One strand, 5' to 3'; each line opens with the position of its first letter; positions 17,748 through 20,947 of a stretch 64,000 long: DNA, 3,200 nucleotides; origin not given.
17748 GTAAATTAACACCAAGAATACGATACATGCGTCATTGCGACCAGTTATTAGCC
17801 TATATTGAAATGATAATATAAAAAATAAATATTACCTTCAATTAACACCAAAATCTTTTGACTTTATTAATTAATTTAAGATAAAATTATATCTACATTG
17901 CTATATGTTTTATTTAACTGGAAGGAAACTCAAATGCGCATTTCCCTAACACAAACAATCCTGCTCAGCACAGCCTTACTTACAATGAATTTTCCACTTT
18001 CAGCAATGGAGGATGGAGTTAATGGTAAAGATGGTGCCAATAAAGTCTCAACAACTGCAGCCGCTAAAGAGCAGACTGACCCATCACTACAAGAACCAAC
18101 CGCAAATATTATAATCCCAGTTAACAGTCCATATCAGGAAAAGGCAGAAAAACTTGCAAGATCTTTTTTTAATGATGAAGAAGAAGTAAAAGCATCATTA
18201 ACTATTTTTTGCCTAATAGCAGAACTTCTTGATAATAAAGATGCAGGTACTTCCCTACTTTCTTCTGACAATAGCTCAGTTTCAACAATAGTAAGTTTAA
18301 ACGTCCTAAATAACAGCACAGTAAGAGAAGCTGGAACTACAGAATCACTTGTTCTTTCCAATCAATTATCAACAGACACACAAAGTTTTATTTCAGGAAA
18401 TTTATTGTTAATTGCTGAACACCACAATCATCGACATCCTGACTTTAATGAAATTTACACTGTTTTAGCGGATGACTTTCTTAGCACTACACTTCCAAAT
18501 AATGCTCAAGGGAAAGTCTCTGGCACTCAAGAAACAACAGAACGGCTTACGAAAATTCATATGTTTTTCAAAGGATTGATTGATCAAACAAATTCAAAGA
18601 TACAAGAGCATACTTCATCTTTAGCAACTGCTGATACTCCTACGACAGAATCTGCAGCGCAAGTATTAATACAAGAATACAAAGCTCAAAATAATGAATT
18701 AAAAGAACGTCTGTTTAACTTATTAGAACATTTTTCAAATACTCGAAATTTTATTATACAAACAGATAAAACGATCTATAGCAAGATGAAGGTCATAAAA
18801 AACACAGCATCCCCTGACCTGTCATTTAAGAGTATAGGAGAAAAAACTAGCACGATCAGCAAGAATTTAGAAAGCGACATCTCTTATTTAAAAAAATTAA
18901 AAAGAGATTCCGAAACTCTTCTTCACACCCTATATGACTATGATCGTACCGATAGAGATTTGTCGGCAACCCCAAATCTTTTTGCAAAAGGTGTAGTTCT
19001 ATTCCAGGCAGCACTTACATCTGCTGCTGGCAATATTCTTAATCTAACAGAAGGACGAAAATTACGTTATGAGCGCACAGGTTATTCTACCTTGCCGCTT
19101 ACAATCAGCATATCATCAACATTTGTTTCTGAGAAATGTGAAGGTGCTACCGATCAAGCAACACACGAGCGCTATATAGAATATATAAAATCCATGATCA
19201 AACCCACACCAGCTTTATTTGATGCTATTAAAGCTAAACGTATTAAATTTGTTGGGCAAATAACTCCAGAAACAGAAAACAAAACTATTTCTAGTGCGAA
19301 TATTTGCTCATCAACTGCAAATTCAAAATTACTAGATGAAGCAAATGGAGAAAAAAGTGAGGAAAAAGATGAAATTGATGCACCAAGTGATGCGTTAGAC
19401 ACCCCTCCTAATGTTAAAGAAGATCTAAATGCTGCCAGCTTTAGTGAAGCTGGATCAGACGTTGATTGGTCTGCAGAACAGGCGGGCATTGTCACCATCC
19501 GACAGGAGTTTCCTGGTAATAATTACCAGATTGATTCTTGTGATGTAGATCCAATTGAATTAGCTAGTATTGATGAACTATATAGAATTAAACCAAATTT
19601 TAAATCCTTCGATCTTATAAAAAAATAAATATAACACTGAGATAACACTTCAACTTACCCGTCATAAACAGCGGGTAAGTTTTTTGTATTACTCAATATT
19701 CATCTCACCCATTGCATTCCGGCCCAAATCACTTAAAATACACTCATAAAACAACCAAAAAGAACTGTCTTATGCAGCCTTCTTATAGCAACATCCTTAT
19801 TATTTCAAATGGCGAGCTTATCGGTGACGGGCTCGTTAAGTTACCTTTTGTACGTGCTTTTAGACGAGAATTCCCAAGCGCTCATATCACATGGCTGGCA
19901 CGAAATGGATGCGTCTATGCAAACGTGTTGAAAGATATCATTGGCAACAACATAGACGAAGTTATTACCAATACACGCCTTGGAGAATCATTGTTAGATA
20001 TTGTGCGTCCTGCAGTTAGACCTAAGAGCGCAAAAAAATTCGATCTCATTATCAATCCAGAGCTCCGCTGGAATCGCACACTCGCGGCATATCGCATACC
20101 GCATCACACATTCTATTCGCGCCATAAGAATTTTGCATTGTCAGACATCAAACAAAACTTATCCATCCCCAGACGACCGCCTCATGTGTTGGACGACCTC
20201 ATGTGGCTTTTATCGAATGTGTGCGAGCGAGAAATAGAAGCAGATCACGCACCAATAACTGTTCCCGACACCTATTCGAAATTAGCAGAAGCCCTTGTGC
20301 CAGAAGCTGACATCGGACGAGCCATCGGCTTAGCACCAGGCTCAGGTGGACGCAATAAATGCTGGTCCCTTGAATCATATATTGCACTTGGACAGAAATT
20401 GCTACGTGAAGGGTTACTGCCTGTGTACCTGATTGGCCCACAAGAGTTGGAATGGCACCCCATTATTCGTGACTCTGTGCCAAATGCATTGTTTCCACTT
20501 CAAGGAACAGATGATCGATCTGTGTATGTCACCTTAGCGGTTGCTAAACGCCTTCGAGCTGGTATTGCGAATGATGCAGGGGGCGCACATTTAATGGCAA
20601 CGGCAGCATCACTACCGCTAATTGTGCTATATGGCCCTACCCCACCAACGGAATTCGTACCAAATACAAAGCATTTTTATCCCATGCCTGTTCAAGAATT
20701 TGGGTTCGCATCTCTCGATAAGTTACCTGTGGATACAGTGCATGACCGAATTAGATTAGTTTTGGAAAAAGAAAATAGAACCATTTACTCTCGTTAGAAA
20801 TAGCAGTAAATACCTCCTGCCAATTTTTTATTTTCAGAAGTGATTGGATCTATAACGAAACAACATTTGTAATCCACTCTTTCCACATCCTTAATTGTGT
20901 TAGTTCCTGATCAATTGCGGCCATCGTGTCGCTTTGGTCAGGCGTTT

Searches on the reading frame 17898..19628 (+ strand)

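Call 20: search_protein_families(library=ncbifam, proteins=[window:17898-19628:+], max_evalue=0.00001)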
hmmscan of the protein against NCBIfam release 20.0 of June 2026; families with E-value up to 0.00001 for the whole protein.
window:17898-19628:+ (576 aa): 0 families

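Call 89: search_protein_families(library=pfam, proteins=[window:17898-19628:+], max_evalue=1)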
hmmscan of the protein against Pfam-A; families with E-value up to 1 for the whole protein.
window:17898-19628:+ (576 aa): 1 family
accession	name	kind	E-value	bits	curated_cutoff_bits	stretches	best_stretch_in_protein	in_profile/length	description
PF17776.6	NLRC4_HD2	-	0.26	12.2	33.1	1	210-280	44-111/121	NLRC4 helical domain HD2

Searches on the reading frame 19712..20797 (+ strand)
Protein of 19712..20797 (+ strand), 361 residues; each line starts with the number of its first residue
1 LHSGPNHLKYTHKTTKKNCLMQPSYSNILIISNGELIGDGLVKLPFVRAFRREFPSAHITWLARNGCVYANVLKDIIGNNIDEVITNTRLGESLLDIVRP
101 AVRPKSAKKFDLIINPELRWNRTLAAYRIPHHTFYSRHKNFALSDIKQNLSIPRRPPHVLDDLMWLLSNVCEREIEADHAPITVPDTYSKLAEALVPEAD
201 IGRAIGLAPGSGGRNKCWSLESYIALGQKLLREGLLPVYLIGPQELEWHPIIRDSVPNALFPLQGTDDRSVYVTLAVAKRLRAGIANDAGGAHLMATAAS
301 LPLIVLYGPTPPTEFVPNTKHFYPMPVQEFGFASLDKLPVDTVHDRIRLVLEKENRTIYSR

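Call 20: search_protein_families(library=ncbifam, proteins=[window:19712-20797:+], max_evalue=0.00001)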
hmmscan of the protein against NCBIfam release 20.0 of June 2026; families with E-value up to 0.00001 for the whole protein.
window:19712-20797:+ (361 aa): 2 families
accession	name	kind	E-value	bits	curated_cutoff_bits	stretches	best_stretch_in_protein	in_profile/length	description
TIGR02195.1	heptsyl_trn_II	equivalog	4.7e-08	32.5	134.6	1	28-315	2-290/339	lipopolysaccharide heptosyltransferase II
TIGR02193.1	heptsyl_trn_I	equivalog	1.2e-06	28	185.3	0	207-320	185-294/320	lipopolysaccharide heptosyltransferase I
